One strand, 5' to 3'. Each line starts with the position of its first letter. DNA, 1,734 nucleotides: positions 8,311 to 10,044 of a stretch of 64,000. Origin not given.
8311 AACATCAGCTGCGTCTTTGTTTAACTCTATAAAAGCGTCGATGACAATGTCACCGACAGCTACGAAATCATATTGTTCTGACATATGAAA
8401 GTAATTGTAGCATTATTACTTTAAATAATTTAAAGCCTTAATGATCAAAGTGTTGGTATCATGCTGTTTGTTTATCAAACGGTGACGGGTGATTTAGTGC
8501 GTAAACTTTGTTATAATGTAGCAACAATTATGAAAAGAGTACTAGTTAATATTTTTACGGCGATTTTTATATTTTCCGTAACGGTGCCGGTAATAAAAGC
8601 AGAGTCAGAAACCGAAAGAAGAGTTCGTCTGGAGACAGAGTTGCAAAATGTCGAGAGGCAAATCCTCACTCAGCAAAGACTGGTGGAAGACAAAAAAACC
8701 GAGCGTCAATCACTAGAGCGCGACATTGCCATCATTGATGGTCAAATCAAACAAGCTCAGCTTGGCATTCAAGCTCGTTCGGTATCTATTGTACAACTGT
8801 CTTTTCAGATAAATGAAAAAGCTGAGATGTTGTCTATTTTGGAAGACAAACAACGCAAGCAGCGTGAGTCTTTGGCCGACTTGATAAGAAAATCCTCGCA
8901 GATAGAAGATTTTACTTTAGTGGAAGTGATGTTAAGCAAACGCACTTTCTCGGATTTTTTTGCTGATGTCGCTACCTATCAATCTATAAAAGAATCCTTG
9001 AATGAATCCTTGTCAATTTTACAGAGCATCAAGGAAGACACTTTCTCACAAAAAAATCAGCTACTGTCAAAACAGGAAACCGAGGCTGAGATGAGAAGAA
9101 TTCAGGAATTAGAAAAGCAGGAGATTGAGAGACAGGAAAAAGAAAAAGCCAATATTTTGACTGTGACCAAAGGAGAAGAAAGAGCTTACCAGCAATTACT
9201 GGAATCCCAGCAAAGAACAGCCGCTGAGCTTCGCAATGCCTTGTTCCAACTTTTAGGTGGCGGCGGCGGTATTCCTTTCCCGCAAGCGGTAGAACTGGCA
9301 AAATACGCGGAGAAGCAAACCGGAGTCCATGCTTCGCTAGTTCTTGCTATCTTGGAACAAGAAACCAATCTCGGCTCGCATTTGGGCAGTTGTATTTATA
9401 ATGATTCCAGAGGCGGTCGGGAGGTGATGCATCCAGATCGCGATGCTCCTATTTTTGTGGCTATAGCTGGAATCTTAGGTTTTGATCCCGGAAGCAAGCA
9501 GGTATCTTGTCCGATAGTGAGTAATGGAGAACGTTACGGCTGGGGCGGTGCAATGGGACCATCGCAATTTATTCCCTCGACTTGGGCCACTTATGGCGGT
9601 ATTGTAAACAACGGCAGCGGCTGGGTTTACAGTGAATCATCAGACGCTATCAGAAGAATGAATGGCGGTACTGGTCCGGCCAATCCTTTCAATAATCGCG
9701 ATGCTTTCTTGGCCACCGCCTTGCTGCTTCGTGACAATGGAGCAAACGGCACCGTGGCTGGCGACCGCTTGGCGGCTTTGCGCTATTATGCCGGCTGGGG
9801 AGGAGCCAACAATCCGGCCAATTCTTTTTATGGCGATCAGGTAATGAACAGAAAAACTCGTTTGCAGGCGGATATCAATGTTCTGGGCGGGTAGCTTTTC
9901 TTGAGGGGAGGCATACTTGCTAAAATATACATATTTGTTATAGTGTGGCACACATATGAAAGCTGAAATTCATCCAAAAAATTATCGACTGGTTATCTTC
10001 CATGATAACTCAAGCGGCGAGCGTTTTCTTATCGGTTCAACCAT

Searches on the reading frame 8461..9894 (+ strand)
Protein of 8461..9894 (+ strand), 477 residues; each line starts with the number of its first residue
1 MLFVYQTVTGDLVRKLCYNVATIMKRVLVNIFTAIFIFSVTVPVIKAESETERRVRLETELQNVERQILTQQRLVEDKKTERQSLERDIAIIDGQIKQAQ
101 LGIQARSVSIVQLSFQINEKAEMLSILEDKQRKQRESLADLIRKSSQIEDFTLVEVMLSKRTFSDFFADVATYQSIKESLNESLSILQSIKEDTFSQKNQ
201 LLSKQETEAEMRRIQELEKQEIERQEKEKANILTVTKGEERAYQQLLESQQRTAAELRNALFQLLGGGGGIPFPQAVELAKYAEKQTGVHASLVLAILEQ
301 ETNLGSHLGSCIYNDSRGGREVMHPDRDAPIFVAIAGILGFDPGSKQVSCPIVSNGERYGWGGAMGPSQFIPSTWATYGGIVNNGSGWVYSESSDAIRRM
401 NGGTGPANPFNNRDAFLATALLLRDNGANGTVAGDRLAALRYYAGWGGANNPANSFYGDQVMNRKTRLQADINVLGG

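Call 60: search_protein_families(library=pfam, proteins=[window:8461-9894:+], max_evalue=0.1)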
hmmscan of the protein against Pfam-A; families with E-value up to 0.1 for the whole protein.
window:8461-9894:+ (477 aa): 1 family
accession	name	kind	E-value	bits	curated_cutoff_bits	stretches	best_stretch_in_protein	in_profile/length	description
PF13406.11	SLT_2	-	2e-07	30.9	24.3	2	278-310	75-107/292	Transglycosylase SLT domain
